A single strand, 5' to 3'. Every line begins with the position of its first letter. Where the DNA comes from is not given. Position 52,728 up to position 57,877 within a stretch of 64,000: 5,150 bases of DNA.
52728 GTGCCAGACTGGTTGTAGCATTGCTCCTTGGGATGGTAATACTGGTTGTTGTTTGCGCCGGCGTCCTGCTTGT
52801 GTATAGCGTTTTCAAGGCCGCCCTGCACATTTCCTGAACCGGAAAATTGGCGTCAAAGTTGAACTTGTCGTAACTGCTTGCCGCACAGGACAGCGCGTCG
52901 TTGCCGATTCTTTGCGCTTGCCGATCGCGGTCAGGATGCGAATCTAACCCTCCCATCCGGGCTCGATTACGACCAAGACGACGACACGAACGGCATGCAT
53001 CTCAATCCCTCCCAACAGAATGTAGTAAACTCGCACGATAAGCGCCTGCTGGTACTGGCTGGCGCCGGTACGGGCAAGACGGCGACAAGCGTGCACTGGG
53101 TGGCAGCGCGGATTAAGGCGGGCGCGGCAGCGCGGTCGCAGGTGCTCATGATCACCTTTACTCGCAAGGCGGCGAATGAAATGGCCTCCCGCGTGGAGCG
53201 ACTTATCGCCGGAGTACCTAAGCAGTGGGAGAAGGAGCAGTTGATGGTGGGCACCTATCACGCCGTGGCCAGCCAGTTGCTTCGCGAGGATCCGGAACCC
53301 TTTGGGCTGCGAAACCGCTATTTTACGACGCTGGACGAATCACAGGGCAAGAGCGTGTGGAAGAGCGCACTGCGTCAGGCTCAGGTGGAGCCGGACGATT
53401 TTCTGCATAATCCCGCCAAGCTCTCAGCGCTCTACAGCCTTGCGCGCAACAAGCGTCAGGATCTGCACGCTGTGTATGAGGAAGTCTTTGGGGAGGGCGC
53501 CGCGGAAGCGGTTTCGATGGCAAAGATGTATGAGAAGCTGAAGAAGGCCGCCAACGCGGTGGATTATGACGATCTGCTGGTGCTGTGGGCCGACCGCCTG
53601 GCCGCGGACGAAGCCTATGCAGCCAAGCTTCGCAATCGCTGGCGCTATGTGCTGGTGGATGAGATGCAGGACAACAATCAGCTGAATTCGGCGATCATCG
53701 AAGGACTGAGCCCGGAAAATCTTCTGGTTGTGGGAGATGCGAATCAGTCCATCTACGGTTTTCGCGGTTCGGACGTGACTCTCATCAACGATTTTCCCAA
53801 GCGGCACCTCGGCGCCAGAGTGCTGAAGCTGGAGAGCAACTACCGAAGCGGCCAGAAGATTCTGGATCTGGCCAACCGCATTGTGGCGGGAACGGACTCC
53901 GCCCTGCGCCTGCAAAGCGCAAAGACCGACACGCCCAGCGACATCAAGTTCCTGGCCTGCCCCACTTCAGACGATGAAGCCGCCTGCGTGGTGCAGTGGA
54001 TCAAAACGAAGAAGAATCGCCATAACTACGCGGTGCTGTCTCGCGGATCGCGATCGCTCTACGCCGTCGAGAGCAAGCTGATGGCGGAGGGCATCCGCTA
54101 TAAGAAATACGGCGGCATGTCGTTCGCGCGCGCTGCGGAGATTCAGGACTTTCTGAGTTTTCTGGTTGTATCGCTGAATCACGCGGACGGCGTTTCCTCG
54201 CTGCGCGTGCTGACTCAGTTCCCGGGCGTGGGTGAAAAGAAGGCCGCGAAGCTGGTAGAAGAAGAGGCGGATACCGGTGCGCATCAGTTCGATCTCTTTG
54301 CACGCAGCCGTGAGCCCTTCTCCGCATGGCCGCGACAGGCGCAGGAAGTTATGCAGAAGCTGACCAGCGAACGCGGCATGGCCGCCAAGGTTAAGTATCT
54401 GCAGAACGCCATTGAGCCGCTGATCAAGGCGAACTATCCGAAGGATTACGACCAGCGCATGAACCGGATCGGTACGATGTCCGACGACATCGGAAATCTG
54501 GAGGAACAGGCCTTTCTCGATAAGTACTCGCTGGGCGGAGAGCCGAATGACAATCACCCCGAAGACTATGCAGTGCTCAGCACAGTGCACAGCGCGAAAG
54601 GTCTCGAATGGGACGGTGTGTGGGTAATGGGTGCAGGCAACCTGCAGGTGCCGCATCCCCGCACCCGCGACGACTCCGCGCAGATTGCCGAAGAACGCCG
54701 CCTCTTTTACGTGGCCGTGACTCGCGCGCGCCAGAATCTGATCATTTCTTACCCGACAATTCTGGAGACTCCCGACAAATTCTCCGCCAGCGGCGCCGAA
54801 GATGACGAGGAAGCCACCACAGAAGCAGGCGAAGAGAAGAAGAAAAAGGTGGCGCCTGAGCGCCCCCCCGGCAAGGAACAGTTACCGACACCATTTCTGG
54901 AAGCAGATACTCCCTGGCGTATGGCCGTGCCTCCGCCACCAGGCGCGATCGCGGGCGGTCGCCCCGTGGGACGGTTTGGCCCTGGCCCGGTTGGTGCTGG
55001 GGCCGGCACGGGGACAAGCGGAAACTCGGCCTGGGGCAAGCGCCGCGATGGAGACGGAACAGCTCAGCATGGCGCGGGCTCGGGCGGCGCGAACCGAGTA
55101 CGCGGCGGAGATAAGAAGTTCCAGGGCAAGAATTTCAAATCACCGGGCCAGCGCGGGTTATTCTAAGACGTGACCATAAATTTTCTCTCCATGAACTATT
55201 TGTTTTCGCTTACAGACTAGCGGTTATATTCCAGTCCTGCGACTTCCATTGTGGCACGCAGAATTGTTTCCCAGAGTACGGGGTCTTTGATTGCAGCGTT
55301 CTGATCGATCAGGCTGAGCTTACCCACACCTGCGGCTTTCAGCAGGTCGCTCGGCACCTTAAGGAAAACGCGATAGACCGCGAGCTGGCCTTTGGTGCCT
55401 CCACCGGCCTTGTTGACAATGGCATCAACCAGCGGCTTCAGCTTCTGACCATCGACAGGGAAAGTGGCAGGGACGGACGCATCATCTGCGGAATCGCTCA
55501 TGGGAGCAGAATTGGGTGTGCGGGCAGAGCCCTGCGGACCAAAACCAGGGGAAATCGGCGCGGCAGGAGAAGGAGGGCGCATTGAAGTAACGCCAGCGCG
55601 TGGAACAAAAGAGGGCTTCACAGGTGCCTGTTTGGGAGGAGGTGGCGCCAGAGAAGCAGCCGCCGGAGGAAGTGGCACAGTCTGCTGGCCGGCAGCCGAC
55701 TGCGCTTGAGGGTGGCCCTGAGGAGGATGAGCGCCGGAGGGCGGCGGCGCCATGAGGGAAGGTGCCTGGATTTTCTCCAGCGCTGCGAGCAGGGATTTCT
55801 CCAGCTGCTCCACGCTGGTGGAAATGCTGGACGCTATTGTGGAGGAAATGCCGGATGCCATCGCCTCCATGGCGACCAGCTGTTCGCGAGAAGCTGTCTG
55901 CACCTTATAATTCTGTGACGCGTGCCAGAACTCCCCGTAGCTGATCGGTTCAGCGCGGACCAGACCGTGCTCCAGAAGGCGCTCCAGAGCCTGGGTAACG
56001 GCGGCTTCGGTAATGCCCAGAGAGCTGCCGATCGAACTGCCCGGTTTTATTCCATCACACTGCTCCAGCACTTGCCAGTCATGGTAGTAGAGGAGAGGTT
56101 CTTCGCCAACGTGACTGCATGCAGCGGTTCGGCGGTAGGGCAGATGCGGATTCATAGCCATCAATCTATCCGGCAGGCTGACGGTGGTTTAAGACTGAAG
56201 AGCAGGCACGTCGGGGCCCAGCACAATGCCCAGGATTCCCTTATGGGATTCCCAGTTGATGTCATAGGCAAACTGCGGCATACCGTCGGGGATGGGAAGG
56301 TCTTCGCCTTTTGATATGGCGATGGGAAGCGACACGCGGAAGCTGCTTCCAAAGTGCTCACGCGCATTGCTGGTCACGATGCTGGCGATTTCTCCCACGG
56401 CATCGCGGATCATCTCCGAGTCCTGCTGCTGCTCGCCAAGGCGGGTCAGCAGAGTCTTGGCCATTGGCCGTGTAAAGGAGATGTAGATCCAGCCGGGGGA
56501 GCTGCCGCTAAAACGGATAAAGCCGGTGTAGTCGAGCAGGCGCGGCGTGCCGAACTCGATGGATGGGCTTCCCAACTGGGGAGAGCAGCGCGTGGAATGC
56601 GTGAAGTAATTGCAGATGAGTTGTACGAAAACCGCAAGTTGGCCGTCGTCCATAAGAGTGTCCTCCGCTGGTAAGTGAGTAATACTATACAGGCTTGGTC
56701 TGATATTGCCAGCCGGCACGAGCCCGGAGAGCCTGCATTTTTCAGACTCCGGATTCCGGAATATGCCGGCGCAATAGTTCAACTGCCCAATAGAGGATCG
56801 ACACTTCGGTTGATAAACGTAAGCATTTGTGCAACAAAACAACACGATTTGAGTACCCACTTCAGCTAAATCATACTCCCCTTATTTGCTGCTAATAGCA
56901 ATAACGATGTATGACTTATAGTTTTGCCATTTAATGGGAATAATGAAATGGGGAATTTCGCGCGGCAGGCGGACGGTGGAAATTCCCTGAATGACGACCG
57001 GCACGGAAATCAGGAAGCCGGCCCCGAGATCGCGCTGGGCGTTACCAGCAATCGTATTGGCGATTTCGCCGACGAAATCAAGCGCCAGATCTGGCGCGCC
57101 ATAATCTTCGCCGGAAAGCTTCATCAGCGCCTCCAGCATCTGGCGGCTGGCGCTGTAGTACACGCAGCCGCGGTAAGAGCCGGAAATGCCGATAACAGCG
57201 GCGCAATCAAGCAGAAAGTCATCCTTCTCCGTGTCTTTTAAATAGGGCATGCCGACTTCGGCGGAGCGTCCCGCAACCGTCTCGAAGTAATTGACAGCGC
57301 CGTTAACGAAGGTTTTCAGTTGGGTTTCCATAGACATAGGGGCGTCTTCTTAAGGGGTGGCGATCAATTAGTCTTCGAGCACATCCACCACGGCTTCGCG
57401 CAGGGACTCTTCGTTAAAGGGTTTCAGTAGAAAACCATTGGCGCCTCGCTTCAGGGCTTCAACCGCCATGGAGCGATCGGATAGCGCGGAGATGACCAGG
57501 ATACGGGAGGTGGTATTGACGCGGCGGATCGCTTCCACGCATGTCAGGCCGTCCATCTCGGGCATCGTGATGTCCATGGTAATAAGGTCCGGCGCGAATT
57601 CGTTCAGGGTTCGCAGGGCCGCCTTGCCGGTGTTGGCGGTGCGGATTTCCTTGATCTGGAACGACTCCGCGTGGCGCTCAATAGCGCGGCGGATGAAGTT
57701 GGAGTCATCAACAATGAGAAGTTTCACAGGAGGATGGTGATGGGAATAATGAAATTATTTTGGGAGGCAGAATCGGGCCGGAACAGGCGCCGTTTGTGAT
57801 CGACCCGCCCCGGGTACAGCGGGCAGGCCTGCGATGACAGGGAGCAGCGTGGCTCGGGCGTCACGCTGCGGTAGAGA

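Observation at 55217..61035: Receptor-independent chemosensory-like module: transmembrane PAS sensor fused to an HPt + CheA-type ATPase core, with CheY, two CheX, REC-DUF4388 and a wHTH protein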

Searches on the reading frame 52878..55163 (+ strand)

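Call 55: search_protein_families(library=pfam, proteins=[window:52878-55163:+], max_evalue=0.0001)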
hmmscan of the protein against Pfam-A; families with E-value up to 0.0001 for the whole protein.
window:52878-55163:+ (762 aa): 7 families
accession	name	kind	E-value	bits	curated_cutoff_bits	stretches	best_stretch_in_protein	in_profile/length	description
PF00580.27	UvrD-helicase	-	5.3e-58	197.3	23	1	42-309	1-269/271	UvrD/REP helicase N-terminal domain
PF13361.12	UvrD_C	-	2e-46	159.4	25.6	1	317-625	2-347/350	UvrD-like helicase C-terminal domain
PF13245.12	AAA_19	-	3.8e-19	69.6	25.1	1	48-296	3-134/134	AAA domain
PF13538.12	UvrD_C_2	-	2.5e-10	40.5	27.4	1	564-623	1-51/52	UvrD-like helicase C-terminal domain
PF13604.12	AAA_30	-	3.6e-05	24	27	0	42-107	2-67/191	AAA domain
PF01443.25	Viral_helicase1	-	4.4e-05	23.8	21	0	567-623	179-226/228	Viral superfamily 1 RNA helicase core domain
PF00270.35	DEAD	-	5.9e-05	23.3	26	0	44-112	2-71/167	DEAD/DEAH box helicase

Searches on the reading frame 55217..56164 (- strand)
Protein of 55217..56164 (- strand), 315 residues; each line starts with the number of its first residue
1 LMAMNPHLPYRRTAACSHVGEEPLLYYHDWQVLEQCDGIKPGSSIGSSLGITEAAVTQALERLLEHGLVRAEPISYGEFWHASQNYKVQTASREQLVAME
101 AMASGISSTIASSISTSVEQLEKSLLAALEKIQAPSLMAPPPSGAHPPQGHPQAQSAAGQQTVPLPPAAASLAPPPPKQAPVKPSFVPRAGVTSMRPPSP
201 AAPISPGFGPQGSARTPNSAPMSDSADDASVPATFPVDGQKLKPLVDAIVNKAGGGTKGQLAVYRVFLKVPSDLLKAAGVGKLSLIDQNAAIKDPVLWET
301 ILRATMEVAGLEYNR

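Call 3: search_protein_families(library=pfam, proteins=[window:55217-56164:-], max_evalue=1)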
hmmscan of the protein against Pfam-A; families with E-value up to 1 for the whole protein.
window:55217-56164:- (315 aa): 7 families
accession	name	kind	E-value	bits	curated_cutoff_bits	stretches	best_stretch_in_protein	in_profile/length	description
PF22451.2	NirdL-like_HTH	-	0.0025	17.8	27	1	44-70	21-47/47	Siroheme decarboxylase NirDL-like HTH domain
PF01047.28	MarR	-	0.0057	17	24.6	1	40-70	19-48/59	MarR family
PF01325.25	Fe_dep_repress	-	0.0073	16.9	26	1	43-73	26-56/60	Iron dependent repressor, N-terminal DNA binding domain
PF12802.13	MarR_2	-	0.0088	16.6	27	1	45-72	26-53/61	MarR family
PF01978.25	TrmB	-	0.078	13.3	25.6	1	43-76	26-59/68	Sugar-specific transcriptional regulator TrmB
PF14394.12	DUF4423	-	0.1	12.8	30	1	44-90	41-85/165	Domain of unknown function (DUF4423)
PF03153.18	TFIIA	-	0.53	10.6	36.2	1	71-171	135-221/415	Transcription factor IIA, alpha/beta subunit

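Call 4: search_protein_families(library=ncbifam, proteins=[window:55217-56164:-], max_evalue=1)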
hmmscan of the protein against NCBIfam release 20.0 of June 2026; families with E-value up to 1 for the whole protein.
window:55217-56164:- (315 aa): 4 families
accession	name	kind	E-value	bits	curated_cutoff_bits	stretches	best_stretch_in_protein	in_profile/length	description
NF008273.0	PRK11050.1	equivalog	0.0026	17.4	153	1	45-118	60-133/156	manganese-binding transcriptional regulator MntR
NF040947.1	trans_reg_LysM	equivalog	0.02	14.7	180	1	38-78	16-56/136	HTH-type transcriptional regulator LysM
NF001063.0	PRK00117.5-3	equivalog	0.17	11.7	186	1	51-134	40-119/165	recombination regulator RecX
TIGR03433.1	padR_acidobact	paralog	0.2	11.8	101.8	1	48-112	34-97/101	PadR family transcriptional regulator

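Call 46: find_homologous_proteins(query=window:55217-56164:-, max_evalue=0.001)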
Query window:55217-56164:- (315 aa): 3 proteins with E <= 0.001 among 8000 candidates.
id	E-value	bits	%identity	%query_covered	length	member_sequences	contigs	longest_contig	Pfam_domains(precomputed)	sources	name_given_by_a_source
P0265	6.1e-199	678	100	99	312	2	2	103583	-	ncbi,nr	ncbi:MAG: hypothetical protein ACAI35_01425 [Candidatus Methylacidiphilales bacterium]|nr:hypothetic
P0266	2.0e-79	285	49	99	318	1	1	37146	-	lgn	-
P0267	4.5e-6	45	26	91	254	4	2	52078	-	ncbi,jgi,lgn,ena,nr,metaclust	ncbi:MAG TPA: hypothetical protein VKF82_06820 [Candidatus Eremiobacteraceae bacterium]|nr:hypotheti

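Call 49: find_homologous_proteins(query=A4, max_evalue=0.001)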
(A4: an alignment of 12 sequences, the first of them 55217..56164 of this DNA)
Query A4 (12 sequences) (315 aa, profile of the alignment): 12 proteins with E <= 0.001 among 8000 candidates.
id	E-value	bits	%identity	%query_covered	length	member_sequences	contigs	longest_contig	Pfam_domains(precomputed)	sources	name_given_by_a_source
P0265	3.6e-81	291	100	99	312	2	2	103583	-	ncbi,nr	ncbi:MAG: hypothetical protein ACAI35_01425 [Candidatus Methylacidiphilales bacterium]|nr:hypothetic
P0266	1.3e-78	283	49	99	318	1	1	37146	-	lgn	-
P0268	8.9e-75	270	41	23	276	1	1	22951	-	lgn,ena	-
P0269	2.0e-50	190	40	22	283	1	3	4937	-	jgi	jgi:hypothetical protein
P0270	5.0e-50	189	37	22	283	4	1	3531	-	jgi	jgi:hypothetical protein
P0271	1.2e-49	188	37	22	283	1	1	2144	-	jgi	jgi:hypothetical protein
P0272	3.6e-49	186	40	22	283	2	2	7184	-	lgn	-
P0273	2.7e-48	184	42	23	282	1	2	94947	-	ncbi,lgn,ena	-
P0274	5.2e-47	179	40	24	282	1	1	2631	-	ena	-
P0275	2.1e-45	174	42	23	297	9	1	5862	-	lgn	-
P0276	1.3e-44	171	41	23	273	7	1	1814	-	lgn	-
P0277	1.9e-44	171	42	23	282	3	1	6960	-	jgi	jgi:hypothetical protein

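Call 62: predict_structure(alignment_id=A5)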
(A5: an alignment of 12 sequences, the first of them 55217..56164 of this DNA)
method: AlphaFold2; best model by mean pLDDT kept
length: 315 residues; sequences in the alignment: 12
mean_pLDDT: 61.0   pTM: 0.28
mean pLDDT of the five models: 61.0, 57.9, 56.7, 56.3, 53.6
residues with pLDDT >= 90: 0; 70-90: 129; 50-70: 67; < 50: 119
segments of 3 or more residues with pLDDT < 50: 1-19, 136-165, 167-235
pLDDT, mean of each block of 10 residues (from residue 1): 31 38 71 76 80 86 82 64 58 66 68 77 86 56 41 37 40 40 35 37 34 33 33 54 86 84 86 79 60 85 86 67
secondary structure, 60 per line:
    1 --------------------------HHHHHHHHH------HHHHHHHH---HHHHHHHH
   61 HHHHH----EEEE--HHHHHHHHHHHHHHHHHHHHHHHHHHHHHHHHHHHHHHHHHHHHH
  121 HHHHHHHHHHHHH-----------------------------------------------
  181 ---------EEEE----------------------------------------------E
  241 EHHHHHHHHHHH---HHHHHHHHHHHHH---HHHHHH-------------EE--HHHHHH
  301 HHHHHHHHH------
elements in order: H27-35 H42-49 H53-65 E70-73 H76-133 E190-193 H242-252 H256-268 H272-277 H295-309

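Call 66: fold_search(model_id=the predicted structure, library=pdb)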
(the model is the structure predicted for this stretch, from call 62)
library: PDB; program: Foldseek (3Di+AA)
matches with E <= 10: 1129; with E <= 0.001: 0
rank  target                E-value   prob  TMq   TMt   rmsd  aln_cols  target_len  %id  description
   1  5yi1                  6.4e-02  0.89  0.14  0.30  15.4       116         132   19  Structure of Lactococcus lactis ZitR, C30AH42A mutant in apo form (released 2017-12-06)
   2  5yi0_A                1.1e-01  0.66  0.15  0.29  17.6       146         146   18  Structure of Lactococcus lactis ZitR, C30AH42A mutant (released 2017-12-06)
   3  5yhz                  1.2e-01  0.84  0.16  0.33  16.7       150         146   20  Structure of Lactococcus lactis ZitR, E41A mutant (released 2017-12-06)
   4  5yhx_A                1.3e-01  0.94  0.14  0.30   8.6        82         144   18  Structure of Lactococcus lactis ZitR, wild type (released 2017-12-06)
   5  3gfl                  1.3e-01  0.91  0.15  0.33  18.2       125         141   18  Crystal structure of the ST1710 mutant (R90A) protein (released 2009-08-25)
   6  3gfj                  1.4e-01  0.99  0.15  0.33   8.5        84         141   20  Crystal structure of the ST1710 mutant (R89A) protein (released 2009-08-25)
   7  3jth_B                1.4e-01  0.98  0.14  0.46   7.9        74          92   15  Crystal structure of a transcriptional regulator HlyU from Vibrio vulnificus CMCP6 (released 2010-03-16)
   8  5yhx_N                1.5e-01  0.97  0.17  0.34   9.9        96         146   18  Structure of Lactococcus lactis ZitR, wild type (released 2017-12-06)
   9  5yi3_B                1.6e-01  0.85  0.14  0.29  11.1        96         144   16  Structure of Lactococcus lactis ZitR, C30S mutant in complex with DNA (released 2017-12-06)
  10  2oqg_C                1.8e-01  0.97  0.16  0.44  11.3        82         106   17  ArsR-like Transcriptional Regulator from Rhodococcus sp. RHA1 (released 2007-03-06)
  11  2d1h_B                1.8e-01  0.96  0.14  0.43  10.0        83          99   23  Crystal structure of ST1889 protein from thermoacidophilic archaeon Sulfolobus tokodaii (released 2006-09-05)
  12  6fi9_A                1.8e-01  0.92  0.16  0.33  10.3        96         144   20  Crystal Structure of a zinc-responsive MarR family member, Lactococcus lactis ZitR (released 2019-02-20)
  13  5yhx_M                1.9e-01  0.92  0.18  0.37  10.2       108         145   19  Structure of Lactococcus lactis ZitR, wild type (released 2017-12-06)
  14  5yhx_B                1.9e-01  0.90  0.13  0.29   8.5        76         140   18  Structure of Lactococcus lactis ZitR, wild type (released 2017-12-06)
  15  3eco_B                1.9e-01  0.82  0.15  0.34  14.9       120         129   15  Crystal structure of MepR, a transcription regulator of the Staphylococcus aureus multidrug efflux pump MepA (released 2009-02-10)
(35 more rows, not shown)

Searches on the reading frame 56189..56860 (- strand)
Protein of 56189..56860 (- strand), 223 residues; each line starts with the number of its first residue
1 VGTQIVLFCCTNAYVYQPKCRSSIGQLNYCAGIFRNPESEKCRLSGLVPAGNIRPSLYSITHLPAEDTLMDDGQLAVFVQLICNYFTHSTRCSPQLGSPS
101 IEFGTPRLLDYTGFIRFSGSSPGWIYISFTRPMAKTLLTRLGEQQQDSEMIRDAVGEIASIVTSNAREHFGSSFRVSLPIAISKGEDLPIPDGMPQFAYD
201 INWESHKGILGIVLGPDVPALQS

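Call 3: search_protein_families(library=pfam, proteins=[window:56189-56860:-], max_evalue=1)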
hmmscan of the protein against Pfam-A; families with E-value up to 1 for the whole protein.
window:56189-56860:- (223 aa): 1 family
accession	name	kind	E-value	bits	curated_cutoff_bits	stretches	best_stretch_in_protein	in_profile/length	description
PF13690.11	CheX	-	1.8e-13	50.8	27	1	111-200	1-92/94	Chemotaxis phosphatase CheX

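Call 4: search_protein_families(library=ncbifam, proteins=[window:56189-56860:-], max_evalue=1)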
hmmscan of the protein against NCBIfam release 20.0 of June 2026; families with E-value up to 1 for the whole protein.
window:56189-56860:- (223 aa): 0 families

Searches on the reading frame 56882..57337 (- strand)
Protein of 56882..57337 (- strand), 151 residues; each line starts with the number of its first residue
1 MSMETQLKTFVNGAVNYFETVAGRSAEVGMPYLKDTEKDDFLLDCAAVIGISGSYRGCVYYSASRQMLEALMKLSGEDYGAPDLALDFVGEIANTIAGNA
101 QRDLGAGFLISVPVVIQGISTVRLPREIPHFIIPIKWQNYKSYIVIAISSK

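Call 3: search_protein_families(library=pfam, proteins=[window:56882-57337:-], max_evalue=1)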
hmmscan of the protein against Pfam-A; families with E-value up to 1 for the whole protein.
window:56882-57337:- (151 aa): 2 families
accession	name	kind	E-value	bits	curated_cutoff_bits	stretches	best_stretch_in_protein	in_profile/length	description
PF13690.11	CheX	-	1.1e-16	61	27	1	46-135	2-93/94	Chemotaxis phosphatase CheX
PF04509.17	CheC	-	0.038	14.4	22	1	85-114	2-35/38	CheC-like family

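Call 4: search_protein_families(library=ncbifam, proteins=[window:56882-57337:-], max_evalue=1)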
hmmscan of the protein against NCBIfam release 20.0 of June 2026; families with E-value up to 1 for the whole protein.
window:56882-57337:- (151 aa): 1 family
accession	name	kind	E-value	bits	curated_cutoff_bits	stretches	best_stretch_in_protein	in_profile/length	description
NF041094.1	CheX_Thtogales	equivalog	3.3e-07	30.2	280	1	9-118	8-121/152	CheY-P phosphatase CheX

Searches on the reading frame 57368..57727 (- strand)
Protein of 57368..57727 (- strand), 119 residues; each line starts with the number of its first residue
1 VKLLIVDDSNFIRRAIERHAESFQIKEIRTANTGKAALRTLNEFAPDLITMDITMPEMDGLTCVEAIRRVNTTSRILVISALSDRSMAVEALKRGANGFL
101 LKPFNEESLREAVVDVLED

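Call 3: search_protein_families(library=pfam, proteins=[window:57368-57727:-], max_evalue=1)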
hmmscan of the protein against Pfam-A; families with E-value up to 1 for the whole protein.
window:57368-57727:- (119 aa): 2 families
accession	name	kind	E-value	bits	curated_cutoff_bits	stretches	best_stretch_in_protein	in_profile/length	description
PF00072.30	Response_reg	-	6.6e-30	104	30.2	1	4-113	2-110/111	Response regulator receiver domain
PF00534.26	Glycos_transf_1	-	0.014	15.4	26.4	1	82-119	121-158/172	Glycosyl transferases group 1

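Call 4: search_protein_families(library=ncbifam, proteins=[window:57368-57727:-], max_evalue=1)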
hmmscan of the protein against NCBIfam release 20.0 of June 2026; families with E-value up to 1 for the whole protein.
window:57368-57727:- (119 aa): 106 families (the best 25 are shown)
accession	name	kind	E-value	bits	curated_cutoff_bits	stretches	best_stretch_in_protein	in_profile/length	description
NF001965.0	PRK00742.1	subfamily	6.6e-24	84.8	293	1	1-109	4-114/357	chemotaxis-specific protein-glutamate methyltransferase CheB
NF041367.1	CheY_Halo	equivalog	1.6e-22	80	200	1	4-116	2-113/114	chemotaxis protein CheY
NF008469.0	PRK11361.1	equivalog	1.6e-21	76.5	714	1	2-113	6-116/461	acetoacetate metabolism transcriptional regulator AtoC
NF007935.0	PRK10651.1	equivalog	3.8e-21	75.2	250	1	2-113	8-120/216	two-component system response regulator NarL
NF007969.0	PRK10693.1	equivalog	2.1e-20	73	329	1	2-117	9-124/337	two-component system response regulator RssB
TIGR01818.1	ntrC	equivalog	2.3e-18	66.3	558.6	1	4-107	2-104/463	nitrogen regulation protein NR(I)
NF045944.1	ResRegRpaBCyano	equivalog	7.9e-18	64.7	330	1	4-117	1-112/229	response regulator transcription factor RpaB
TIGR02875.1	spore_0_A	equivalog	2.8e-17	62.8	200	1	2-117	4-122/262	sporulation transcription factor Spo0A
NF045505.1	RR_RssB_Pseudo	equivalog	3.7e-17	62.5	700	1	2-112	7-116/394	two-component system response regulator RssB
NF006900.1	PRK09390.1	equivalog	3.7e-17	62.5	255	1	3-116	7-119/203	response regulator FixJ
NF052445.1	RespRegMctR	equivalog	4.5e-17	62.1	300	1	2-116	3-118/205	two-component system response regulator MctR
NF007135.0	PRK09581.1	equivalog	5e-17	61.9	474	1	2-110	4-113/457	PleD family two-component system response regulator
NF009206.0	PRK12555.1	subfamily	8.3e-17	61.1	342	1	1-106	1-108/340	chemotaxis-specific protein-glutamate methyltransferase CheB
NF041733.1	resp_reg_CseB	equivalog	3.2e-16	59.4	350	1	2-111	2-109/228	two-component system response regulator CseB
NF041946.1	LuxO_transreg_Vib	equivalog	5.8e-16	58.3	800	1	27-118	22-113/463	quorum-sensing sigma-54 dependent transcriptional regulator LuxO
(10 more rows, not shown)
